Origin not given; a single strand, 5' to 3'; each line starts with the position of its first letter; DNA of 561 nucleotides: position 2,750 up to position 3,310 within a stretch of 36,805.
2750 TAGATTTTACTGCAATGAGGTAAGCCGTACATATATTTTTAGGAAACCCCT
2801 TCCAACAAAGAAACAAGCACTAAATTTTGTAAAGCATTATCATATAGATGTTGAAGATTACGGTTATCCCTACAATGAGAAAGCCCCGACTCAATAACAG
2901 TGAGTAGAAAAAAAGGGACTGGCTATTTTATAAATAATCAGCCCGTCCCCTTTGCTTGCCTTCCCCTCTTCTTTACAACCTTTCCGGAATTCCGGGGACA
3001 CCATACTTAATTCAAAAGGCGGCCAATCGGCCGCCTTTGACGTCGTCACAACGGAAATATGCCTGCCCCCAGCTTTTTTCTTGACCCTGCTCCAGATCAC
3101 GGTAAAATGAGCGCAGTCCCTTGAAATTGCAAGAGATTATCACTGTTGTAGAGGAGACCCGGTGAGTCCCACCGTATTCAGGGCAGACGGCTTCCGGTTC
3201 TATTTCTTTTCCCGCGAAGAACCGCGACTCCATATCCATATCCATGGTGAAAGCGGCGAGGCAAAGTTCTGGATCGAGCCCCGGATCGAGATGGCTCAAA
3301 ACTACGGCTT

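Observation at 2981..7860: Roughly 80-bp near-identical direct repeats (2981-3060 and 7780-7860) bracket a 4.8-kb block of small TA-like and stress genes; a third related hairpin lies at 23383-23412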

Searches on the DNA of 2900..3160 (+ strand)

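Call 32: build_rna_model(alignment_id=A2, structure=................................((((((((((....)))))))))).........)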
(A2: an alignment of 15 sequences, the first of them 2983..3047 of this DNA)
Model R1 built from alignment A2 (15 sequences, 65 columns); structure: as given.
model positions 65; base pairs 10; branch points 0; effective number of sequences 3.48; information 0.862 bits per position. Calibrated on 0.2 Mb of random sequence (short: E-values are rough).
structure used (alignment columns):
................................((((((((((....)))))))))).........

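Call 33: search_with_rna_model(model_id=R1, sources=[window, L002, L003, L004, L005, L006, L007, L008, L009, L010, L011, L012, L013, L014], max_evalue=1, make_alignment=true)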
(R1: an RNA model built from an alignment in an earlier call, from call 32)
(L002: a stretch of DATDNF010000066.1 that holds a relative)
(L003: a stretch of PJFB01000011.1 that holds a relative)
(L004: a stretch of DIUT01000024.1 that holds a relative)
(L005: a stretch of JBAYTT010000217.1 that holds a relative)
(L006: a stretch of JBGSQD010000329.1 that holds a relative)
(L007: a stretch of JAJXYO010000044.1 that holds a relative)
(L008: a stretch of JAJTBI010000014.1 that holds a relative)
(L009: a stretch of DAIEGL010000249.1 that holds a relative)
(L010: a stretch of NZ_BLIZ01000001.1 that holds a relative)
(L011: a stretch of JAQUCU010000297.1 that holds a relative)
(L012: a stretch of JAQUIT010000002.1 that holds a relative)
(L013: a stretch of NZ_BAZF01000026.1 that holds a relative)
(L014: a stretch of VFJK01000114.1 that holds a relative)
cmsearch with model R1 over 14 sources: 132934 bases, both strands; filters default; matches with E-value up to 1: 96.
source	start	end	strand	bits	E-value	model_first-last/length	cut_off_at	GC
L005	349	413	+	88.6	5.6e-24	1-65/65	no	0.52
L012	1102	1166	-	88.4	6.1e-24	1-65/65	no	0.51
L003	7332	7396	+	87.3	1.3e-23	1-65/65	no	0.49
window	7786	7850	+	85.1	5.7e-23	1-65/65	no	0.52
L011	1442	1506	-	84.2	1e-22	1-65/65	no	0.52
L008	2534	2598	-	84.1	1.1e-22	1-65/65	no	0.49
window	2983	3047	+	84.1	1.1e-22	1-65/65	no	0.55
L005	1912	1976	+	83.8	1.4e-22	1-65/65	no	0.51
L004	5808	5872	-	82.2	4e-22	1-65/65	no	0.57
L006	1750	1814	-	81.6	5.9e-22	1-65/65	no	0.54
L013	2622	2686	+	78.6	4.6e-21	1-65/65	no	0.52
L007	393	457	+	76.5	1.9e-20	1-65/65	no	0.54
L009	7645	7709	+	76.5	1.9e-20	1-65/65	no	0.54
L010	3156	3220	+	75.4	4e-20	1-65/65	no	0.48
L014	3933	3997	+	75.1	4.9e-20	1-65/65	no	0.54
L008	1667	1731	-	72.4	3e-19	1-65/65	no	0.55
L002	7302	7366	-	72.4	3e-19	1-65/65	no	0.49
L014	3275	3339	+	69.7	1.8e-18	1-65/65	no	0.48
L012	6126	6191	+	60.1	1.2e-15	1-65/65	no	0.44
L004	7093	7162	-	55.5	2.4e-14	1-65/65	no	0.49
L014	5999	6060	+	54.7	4.3e-14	1-65/65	no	0.48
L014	4944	5008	+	50.9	5.4e-13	1-65/65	no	0.54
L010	1902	1964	+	50.6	6.8e-13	1-65/65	no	0.49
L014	631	695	+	48.6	2.6e-12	1-65/65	no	0.43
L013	1867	1919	+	43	1.1e-10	1-65/65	no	0.58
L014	6950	7009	+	39.1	1.5e-09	1-65/65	no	0.48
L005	520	569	+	36.8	7.4e-09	1-65/65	no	0.48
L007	461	533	+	35.4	1.8e-08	1-65/65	no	0.45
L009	7713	7785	+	35.4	1.8e-08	1-65/65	no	0.45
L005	3460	3519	+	35.2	2.1e-08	1-65/65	no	0.53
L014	1417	1458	+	32.7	1.1e-07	24-65/65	no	0.57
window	7809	7864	-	32.1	1.7e-07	1-65/65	no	0.52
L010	7244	7277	+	30.8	4.1e-07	32-65/65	no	0.47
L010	3182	3211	-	30.7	4.4e-07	33-62/65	no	0.53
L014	1417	1456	-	29.5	1e-06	26-65/65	no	0.57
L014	6028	6051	-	26.9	5.6e-06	33-56/65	no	0.62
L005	1938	1967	-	26.9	5.7e-06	33-62/65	no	0.57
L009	5427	5460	-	26.6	6.9e-06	33-65/65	no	0.53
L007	502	523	-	26.6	7e-06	34-55/65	no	0.64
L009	7754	7775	-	26.6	7e-06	34-55/65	no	0.64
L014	3307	3330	-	26.3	8.4e-06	33-56/65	no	0.67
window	3015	3038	-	25.5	1.4e-05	33-56/65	no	0.62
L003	7364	7387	-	25.5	1.4e-05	33-56/65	no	0.62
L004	5817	5840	+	25.5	1.4e-05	33-56/65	no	0.62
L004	7102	7125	+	25.5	1.4e-05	33-56/65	no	0.62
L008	2543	2566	+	25.5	1.4e-05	33-56/65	no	0.62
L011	1451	1474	+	25.5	1.4e-05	33-56/65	no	0.62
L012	1111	1134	+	25.5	1.4e-05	33-56/65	no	0.62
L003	5182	5237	-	25.2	1.8e-05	1-65/65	no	0.41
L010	7236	7278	-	24.4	3e-05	23-65/65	no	0.49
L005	381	404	-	24.1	3.8e-05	33-56/65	no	0.62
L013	1882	1910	-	23.8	4.6e-05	33-61/65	no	0.62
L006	892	921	-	23.3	6.3e-05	33-62/65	no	0.47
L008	1675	1708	+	22.5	0.00011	32-65/65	no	0.56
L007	352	406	-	22.4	0.00012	1-65/65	no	0.49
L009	7604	7658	-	22.4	0.00012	1-65/65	no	0.49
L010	1933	1954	-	21.8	0.00017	34-55/65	no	0.68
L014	4970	4999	-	21.6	0.0002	33-62/65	no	0.53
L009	5436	5466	+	21.6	0.00021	33-62/65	no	0.48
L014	6976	7000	-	21.4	0.00023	33-56/65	no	0.6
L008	4433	4463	+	20.9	0.00033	33-62/65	no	0.55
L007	292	329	+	20.4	0.00045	1-65/65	no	0.45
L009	7544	7581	+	20.4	0.00045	1-65/65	no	0.45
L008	4429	4457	-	20.4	0.00046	33-60/65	no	0.66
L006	899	920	+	20.1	0.00054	34-55/65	no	0.59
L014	7567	7588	+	19.9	0.00062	34-55/65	no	0.64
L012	6160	6181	-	19.6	0.00077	34-55/65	no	0.59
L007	5234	5269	-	19.4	0.00087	30-65/65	no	0.61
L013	2654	2677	-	19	0.0011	33-56/65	no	0.58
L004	1293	1330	-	19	0.0011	29-65/65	no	0.58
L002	7310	7334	+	18.6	0.0015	33-56/65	no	0.64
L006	1759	1789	+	18.4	0.0017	33-63/65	no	0.48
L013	1732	1770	-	17.5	0.0032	1-65/65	no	0.41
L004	1302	1325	+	17.3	0.0035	34-55/65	no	0.62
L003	4467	4503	-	17.1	0.004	1-65/65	no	0.41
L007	5244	5265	+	17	0.0045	34-55/65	no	0.68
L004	5894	5941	-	16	0.0086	1-65/65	no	0.48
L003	4537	4597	-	15.6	0.011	1-65/65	no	0.48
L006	2274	2308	-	15.2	0.015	32-65/65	no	0.51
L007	425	448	-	15.1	0.016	33-56/65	no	0.58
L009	7677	7700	-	15.1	0.016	33-56/65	no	0.58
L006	2258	2316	+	14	0.032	1-65/65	no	0.51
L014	663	686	-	11.9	0.14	33-56/65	no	0.67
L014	7558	7589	-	11.4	0.19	33-64/65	no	0.53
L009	3203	3236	+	10.6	0.33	32-65/65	no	0.59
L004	5904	5925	+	10.6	0.34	34-55/65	no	0.64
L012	2411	2481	-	9.8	0.56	1-65/65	no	0.48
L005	862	881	+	9.7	0.61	1-65/65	no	0.7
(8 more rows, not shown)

Alignment A3: 96 matches aligned to the model, 126 columns, each read 5' to 3' on its own strand. Consensus structure (alignment columns), stored with it:
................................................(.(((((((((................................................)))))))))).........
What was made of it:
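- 2983..3047 (+): Repeat copy A. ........-like 8-mer 2986-2993; core from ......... at 2994; hairpin 3015-3038 (stem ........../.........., loop AATC); T-rich tail. Covariance model R1, 84 bits (call 33).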

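Call 45: search_with_rna_model(model_id=R1, sources=[L016, L017, L018, L019, L020, L021, L022, L023, L024, L025, L026, L027, L028, L029, L030, L031, L032, L033, L034, L035, L036, L037, L038, L039, L040, L041, L042, L043, L044], max_evalue=0.0001)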
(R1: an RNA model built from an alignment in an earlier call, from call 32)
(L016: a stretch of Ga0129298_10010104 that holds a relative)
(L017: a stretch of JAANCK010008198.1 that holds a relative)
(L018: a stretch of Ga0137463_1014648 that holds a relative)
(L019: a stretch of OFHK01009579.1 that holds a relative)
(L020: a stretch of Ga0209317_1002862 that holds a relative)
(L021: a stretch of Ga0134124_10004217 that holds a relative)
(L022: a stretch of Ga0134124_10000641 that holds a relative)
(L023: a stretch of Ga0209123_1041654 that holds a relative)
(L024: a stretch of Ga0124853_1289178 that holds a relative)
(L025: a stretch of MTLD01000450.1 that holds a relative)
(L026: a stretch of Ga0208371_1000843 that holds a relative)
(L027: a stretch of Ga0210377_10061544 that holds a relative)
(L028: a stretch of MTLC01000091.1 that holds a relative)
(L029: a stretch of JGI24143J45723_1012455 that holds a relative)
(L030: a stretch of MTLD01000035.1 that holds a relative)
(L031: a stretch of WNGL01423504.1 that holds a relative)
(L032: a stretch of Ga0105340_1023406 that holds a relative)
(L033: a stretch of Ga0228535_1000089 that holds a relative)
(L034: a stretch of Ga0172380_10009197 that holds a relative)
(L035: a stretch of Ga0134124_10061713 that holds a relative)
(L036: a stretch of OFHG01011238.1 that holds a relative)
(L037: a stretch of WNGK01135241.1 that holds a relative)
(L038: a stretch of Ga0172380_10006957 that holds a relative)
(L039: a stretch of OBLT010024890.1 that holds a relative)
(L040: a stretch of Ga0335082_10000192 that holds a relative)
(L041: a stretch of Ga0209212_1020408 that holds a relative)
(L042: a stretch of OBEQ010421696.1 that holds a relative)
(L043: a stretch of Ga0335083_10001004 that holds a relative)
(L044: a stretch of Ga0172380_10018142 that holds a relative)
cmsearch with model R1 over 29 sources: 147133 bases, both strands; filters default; matches with E-value up to 0.0001: 89.
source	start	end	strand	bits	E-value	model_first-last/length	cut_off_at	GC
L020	4855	4919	-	89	4.7e-24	1-65/65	no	0.52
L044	349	413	+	88.6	6.2e-24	1-65/65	no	0.52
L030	8493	8557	+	87.3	1.4e-23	1-65/65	no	0.49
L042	1014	1078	+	86.5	2.4e-23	1-65/65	no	0.49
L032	2062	2126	-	85.6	4.5e-23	1-65/65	no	0.55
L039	939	1003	+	83.9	1.4e-22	1-65/65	no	0.46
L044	1912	1976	+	83.8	1.5e-22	1-65/65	no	0.51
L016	3678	3742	+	80.6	1.3e-21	1-65/65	no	0.52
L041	2781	2845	-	80.2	1.7e-21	1-65/65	no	0.52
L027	478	543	-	79.2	3.3e-21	1-65/65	no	0.5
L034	9580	9645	+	78.4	5.9e-21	1-65/65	no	0.5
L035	489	553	+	77.9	8.2e-21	1-65/65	no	0.48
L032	928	992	-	77.5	1.1e-20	1-65/65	no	0.51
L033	1918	1982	-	76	2.9e-20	1-65/65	no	0.48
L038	267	332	+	75.7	3.6e-20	1-65/65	no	0.47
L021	5017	5081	+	72.5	3e-19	1-65/65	no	0.55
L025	8940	9005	+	72.4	3.1e-19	1-65/65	no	0.52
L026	4587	4651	-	71.2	7.3e-19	1-65/65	no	0.49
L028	4024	4088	-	71.2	7.3e-19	1-65/65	no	0.49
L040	2309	2373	+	71.1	7.6e-19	1-65/65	no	0.51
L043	2595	2659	+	71.1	7.6e-19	1-65/65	no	0.51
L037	1337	1401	+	67.9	6.6e-18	1-65/65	no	0.51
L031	837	901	+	66.5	1.7e-17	1-65/65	no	0.52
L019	905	970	+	66.4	1.8e-17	1-65/65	no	0.53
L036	1218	1283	-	66.4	1.8e-17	1-65/65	no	0.53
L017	1152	1216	-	65.5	3.2e-17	1-65/65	no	0.46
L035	1870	1934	+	65.5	3.3e-17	1-65/65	no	0.54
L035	2704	2768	+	62.9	2e-16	1-65/65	no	0.48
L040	3002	3066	+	61.4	5.3e-16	1-65/65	no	0.55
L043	3288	3352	+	61.4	5.3e-16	1-65/65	no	0.55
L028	1611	1678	-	61.4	5.4e-16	1-65/65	no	0.47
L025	8391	8456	+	61.3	5.8e-16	1-65/65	no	0.5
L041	1673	1738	-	53.9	8e-14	1-65/65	no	0.41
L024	430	493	-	52.5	2.1e-13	1-65/65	no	0.53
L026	1109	1175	-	48.4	3.3e-12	1-65/65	no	0.52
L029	762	827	-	47.5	6e-12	1-65/65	no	0.52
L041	4250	4312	-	44.7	3.9e-11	1-65/65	no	0.48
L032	808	851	-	42.6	1.6e-10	22-65/65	no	0.48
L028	638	703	-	42.6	1.6e-10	1-65/65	no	0.5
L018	2538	2595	-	41.5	3.5e-10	1-65/65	no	0.48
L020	101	165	-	40.6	6.3e-10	1-65/65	no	0.55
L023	33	106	+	40.2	8e-10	1-65/65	no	0.49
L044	520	569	+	36.8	8.1e-09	1-65/65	no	0.48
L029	1736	1800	-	36.6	9e-09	1-65/65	no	0.45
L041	3739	3802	-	35.7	1.7e-08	1-65/65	no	0.47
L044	3460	3519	+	35.2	2.4e-08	1-65/65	no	0.53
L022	1257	1322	+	35.2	2.4e-08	1-65/65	no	0.52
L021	7557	7621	+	35.1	2.6e-08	1-65/65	no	0.49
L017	659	699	-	34.9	2.9e-08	25-65/65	no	0.51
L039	1960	1991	+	34.6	3.6e-08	33-64/65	no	0.56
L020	110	139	+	33.4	8.1e-08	33-62/65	no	0.53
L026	4596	4619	+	31.1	3.8e-07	33-56/65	no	0.62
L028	4033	4056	+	31.1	3.8e-07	33-56/65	no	0.62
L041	1683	1706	+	31.1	3.8e-07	33-56/65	no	0.62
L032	1012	1049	-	30.6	5.1e-07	27-65/65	no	0.47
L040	4183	4218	+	29.8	9e-07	29-65/65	no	0.58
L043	4469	4504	+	29.8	9e-07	29-65/65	no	0.58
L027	2024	2055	+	28.5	2.1e-06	33-64/65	no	0.59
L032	1019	1052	+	28.1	2.8e-06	32-65/65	no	0.53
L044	1938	1967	-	26.9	6.3e-06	33-62/65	no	0.57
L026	1118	1147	+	26.9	6.5e-06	33-62/65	no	0.53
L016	3710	3733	-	26.3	9.3e-06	33-56/65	no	0.67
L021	5049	5072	-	26.3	9.3e-06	33-56/65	no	0.67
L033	1927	1957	+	26.1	1.1e-05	33-63/65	no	0.52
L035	1902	1925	-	25.5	1.6e-05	33-56/65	no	0.62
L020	4864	4887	+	25.5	1.6e-05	33-56/65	no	0.62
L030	8525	8548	-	25.5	1.6e-05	33-56/65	no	0.62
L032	2071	2094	+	25.5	1.6e-05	33-56/65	no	0.62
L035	521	544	-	25.5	1.6e-05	33-56/65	no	0.62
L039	971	994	-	25.5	1.6e-05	33-56/65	no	0.62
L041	2790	2813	+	25.5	1.6e-05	33-56/65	no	0.62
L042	1046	1069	-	25.5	1.6e-05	33-56/65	no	0.62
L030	6343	6398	-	25.2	2e-05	1-65/65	no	0.41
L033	713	734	-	25.1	2.1e-05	34-55/65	no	0.73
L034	10230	10294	+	25.1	2.1e-05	1-65/65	no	0.49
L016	668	705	-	24.7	2.7e-05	1-65/65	no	0.58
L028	6203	6268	-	24.4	3.4e-05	1-65/65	no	0.53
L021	7579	7613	-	24.3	3.6e-05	32-65/65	no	0.46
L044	381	404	-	24.1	4.2e-05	33-56/65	no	0.62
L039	1954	1983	-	24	4.5e-05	33-62/65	no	0.57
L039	1037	1075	+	23.9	4.7e-05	1-65/65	no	0.38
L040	3035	3056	-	23.9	4.7e-05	34-55/65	no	0.73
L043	3321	3342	-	23.9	4.7e-05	34-55/65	no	0.73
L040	5730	5766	+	23.7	5.3e-05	28-65/65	no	0.54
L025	872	898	-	23.7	5.4e-05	33-59/65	no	0.67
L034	2254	2280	-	23.7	5.4e-05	33-59/65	no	0.67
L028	5624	5643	-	23.7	5.5e-05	35-54/65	no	0.75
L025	875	902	+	23.2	7.7e-05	33-60/65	no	0.64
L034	2257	2284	+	23.2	7.7e-05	33-60/65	no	0.64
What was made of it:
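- Clustering: up to 6 copies per 8 kb (L014), and 4 in each of L041, L028 and L040 (calls 33, 45). Pristine and decayed copies coexist (calls 33, 45).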

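Call 63: search_with_rna_model(model_id=R1, sources=[window, L002, L003, L004, L005, L006, L007, L008, L010, L011, L012, L013, L014, L016, L017, L018, L019, L020, L021, L022, L023, L024, L025, L026, L027, L028, L029, L031, L032, L033, L034, L035, L037, L038, L039, L040, L041, L042], max_evalue=1e-8, make_alignment=true)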
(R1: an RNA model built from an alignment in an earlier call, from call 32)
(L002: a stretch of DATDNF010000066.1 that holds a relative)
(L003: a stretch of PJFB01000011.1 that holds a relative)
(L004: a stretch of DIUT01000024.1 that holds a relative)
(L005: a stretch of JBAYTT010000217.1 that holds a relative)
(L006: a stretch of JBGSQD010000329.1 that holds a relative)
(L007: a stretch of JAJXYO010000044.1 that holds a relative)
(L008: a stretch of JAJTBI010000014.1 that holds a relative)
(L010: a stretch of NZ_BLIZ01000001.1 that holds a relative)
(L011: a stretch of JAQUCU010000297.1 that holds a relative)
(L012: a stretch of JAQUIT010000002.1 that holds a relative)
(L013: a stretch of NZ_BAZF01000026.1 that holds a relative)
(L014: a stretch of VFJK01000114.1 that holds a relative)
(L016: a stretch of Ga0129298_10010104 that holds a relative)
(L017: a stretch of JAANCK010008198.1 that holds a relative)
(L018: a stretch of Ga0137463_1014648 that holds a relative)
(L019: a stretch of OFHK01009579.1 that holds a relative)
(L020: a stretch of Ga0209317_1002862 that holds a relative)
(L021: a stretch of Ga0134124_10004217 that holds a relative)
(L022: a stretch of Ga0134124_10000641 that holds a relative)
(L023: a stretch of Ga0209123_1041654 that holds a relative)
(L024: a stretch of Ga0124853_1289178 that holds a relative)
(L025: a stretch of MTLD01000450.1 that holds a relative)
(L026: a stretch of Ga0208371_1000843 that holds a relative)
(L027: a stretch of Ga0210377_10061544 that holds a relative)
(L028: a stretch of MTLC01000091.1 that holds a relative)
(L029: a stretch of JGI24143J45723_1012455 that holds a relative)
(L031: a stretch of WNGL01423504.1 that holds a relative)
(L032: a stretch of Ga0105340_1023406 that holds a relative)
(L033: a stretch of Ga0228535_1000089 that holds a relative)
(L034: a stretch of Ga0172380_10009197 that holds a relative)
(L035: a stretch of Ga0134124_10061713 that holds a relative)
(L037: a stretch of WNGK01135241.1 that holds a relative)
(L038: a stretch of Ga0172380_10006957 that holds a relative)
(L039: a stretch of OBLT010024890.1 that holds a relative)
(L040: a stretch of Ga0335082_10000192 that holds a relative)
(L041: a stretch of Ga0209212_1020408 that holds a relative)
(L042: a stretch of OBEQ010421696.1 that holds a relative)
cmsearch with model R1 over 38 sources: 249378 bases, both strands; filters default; matches with E-value up to 1e-8: 62.
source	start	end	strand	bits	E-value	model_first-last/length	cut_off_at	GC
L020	4855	4919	-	89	7.9e-24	1-65/65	no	0.52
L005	349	413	+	88.6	1e-23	1-65/65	no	0.52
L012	1102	1166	-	88.4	1.1e-23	1-65/65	no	0.51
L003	7332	7396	+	87.3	2.4e-23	1-65/65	no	0.49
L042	1014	1078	+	86.5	4.1e-23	1-65/65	no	0.49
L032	2062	2126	-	85.6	7.7e-23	1-65/65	no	0.55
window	7786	7850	+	85.1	1.1e-22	1-65/65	no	0.52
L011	1442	1506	-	84.2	1.9e-22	1-65/65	no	0.52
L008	2534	2598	-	84.1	2.1e-22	1-65/65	no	0.49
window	2983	3047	+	84.1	2.1e-22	1-65/65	no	0.55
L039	939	1003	+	83.9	2.4e-22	1-65/65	no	0.46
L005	1912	1976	+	83.8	2.6e-22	1-65/65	no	0.51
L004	5808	5872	-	82.2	7.6e-22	1-65/65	no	0.57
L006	1750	1814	-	81.6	1.1e-21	1-65/65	no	0.54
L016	3678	3742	+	80.6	2.2e-21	1-65/65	no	0.52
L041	2781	2845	-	80.2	2.9e-21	1-65/65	no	0.52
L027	478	543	-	79.2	5.5e-21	1-65/65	no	0.5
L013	2622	2686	+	78.6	8.6e-21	1-65/65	no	0.52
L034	9580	9645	+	78.4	1e-20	1-65/65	no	0.5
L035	489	553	+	77.9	1.4e-20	1-65/65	no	0.48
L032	928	992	-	77.5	1.8e-20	1-65/65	no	0.51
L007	393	457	+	76.5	3.5e-20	1-65/65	no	0.54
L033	1918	1982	-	76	4.9e-20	1-65/65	no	0.48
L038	267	332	+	75.7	6.1e-20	1-65/65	no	0.47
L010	3156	3220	+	75.4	7.4e-20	1-65/65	no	0.48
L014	3933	3997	+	75.1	9.1e-20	1-65/65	no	0.54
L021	5017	5081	+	72.5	5.1e-19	1-65/65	no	0.55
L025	8940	9005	+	72.4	5.3e-19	1-65/65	no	0.52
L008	1667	1731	-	72.4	5.6e-19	1-65/65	no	0.55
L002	7302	7366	-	72.4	5.6e-19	1-65/65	no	0.49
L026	4587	4651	-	71.2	1.2e-18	1-65/65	no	0.49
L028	4024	4088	-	71.2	1.2e-18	1-65/65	no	0.49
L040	2309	2373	+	71.1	1.3e-18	1-65/65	no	0.51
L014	3275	3339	+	69.7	3.4e-18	1-65/65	no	0.48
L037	1337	1401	+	67.9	1.1e-17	1-65/65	no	0.51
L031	837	901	+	66.5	2.9e-17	1-65/65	no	0.52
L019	905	970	+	66.4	3.1e-17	1-65/65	no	0.53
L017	1152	1216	-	65.5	5.5e-17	1-65/65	no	0.46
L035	1870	1934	+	65.5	5.6e-17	1-65/65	no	0.54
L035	2704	2768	+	62.9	3.4e-16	1-65/65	no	0.48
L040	3002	3066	+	61.4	8.9e-16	1-65/65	no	0.55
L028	1611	1678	-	61.4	9.2e-16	1-65/65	no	0.47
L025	8391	8456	+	61.3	9.9e-16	1-65/65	no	0.5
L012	6126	6191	+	60.1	2.2e-15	1-65/65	no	0.44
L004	7093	7162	-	55.5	4.6e-14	1-65/65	no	0.49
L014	5999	6060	+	54.7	8.1e-14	1-65/65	no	0.48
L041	1673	1738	-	53.9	1.4e-13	1-65/65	no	0.41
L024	430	493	-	52.5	3.6e-13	1-65/65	no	0.53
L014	4944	5008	+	50.9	1e-12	1-65/65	no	0.54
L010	1902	1964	+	50.6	1.3e-12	1-65/65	no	0.49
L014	631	695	+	48.6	4.8e-12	1-65/65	no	0.43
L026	1109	1175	-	48.4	5.6e-12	1-65/65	no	0.52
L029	762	827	-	47.5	1e-11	1-65/65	no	0.52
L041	4250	4312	-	44.7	6.6e-11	1-65/65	no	0.48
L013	1867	1919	+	43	2.1e-10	1-65/65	no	0.58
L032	808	851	-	42.6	2.7e-10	22-65/65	no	0.48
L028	638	703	-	42.6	2.8e-10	1-65/65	no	0.5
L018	2538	2595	-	41.5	5.9e-10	1-65/65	no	0.48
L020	101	165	-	40.6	1.1e-09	1-65/65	no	0.55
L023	33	106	+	40.2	1.4e-09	1-65/65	no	0.49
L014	6950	7009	+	39.1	2.9e-09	1-65/65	no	0.48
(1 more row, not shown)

Alignment A5: 62 matches aligned to the model, 92 columns, each read 5' to 3' on its own strand. Consensus structure (alignment columns), stored with it:
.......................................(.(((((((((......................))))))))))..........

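Call 66: search_rna_families(source=window, start=2900, end=3160, threshold=evalue, max_evalue=10)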
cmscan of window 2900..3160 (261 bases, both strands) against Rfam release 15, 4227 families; matches with E-value up to 10: 11.
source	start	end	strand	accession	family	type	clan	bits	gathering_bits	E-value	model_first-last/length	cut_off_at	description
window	2910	3041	-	RF02397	sau-5971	Gene; sRNA;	-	20.5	90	0.16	1-96/96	no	Staphylococcus sRNA sau-5971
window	2961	3045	+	RF02059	STnc50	Gene; sRNA;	-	19.5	55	0.56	1-84/84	no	Salmonella enterica sRNA STnc40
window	2912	2952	-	RF00752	mir-14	Gene; miRNA;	-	19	53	0.12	13-51/63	no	mir-14 microRNA precursor family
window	2907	2957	-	RF00143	mir-6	Gene; miRNA;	CL00083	18.4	58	0.73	1-74/74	no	mir-6 microRNA precursor family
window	3017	3039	+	RF02807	PyrR209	Gene; snRNA; snoRNA; HACA-box;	-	14.1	42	3.7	18-40/65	no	Pyrobaculum sRNA 209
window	3014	3036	-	RF02807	PyrR209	Gene; snRNA; snoRNA; HACA-box;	-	14.1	42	3.7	18-40/65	no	Pyrobaculum sRNA 209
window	2911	2953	+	RF00244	mir-26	Gene; miRNA;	-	13.9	57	1.7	20-62/81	no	mir-26 microRNA precursor family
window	2914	2949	-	RF00751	mir-12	Gene; miRNA;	-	13.3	55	7.5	21-56/74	no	mir-12 microRNA precursor family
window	2900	2961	+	RF00084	CsrC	Gene; sRNA;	CL00106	12.1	61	0.13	195-255/255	5'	CsrC RNA family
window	3010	3037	+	RF00629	P24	Gene;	-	11.6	100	0.45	228-255/255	no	Pseudomonas sRNA P24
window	3090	3137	-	RF02147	MEG8_3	Gene; lncRNA;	-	9.9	40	3.8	29-66/66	no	Maternally expressed 8 exon 3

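Call 81: search_dna_similar(query=window:2983-3047:+, collection=plasmids, mode=distant, max_evalue=1, max_rows=20)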
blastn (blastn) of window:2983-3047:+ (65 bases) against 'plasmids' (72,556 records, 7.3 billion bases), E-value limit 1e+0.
Records with a match: 6; places in all: 7; records where one place covers at least 80% of the query: 0.
Best place of each record, by identity: 95-99% 3; 90-95% 2; 80-90% 1.
By first word of the organism name: Rhizobium 2; Deinococcus 1; Pseudomonas 1; Aeromonas 1; Candidatus 1.
By predicted mobility (MOB-suite, as given by PLSDB): non-mobilizable 4; conjugative 2.
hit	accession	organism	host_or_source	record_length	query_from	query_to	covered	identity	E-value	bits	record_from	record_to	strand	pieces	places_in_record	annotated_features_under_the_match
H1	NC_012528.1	Deinococcus deserti VCD115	-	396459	32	61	46%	90.0%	1e-1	42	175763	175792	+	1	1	site-specific integrase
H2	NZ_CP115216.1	Pseudomonas aeruginosa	Homo sapiens,culture samples from human ...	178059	28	56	45%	89.7%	4e-1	40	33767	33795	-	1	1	none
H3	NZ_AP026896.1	Aeromonas caviae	Microbe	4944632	32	57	40%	96.2%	3e-2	44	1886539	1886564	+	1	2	none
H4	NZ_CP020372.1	Candidatus Thiodictyon syntrophicum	meromictic lake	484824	4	29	40%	92.3%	4e-1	39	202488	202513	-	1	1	none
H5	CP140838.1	Rhizobium beringeri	Trifolium pratense,whole organism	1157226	33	56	37%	95.8%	4e-1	40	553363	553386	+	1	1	none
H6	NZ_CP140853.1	Rhizobium beringeri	Trifolium pratense,whole organism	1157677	33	56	37%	95.8%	4e-1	40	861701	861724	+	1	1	record has no annotation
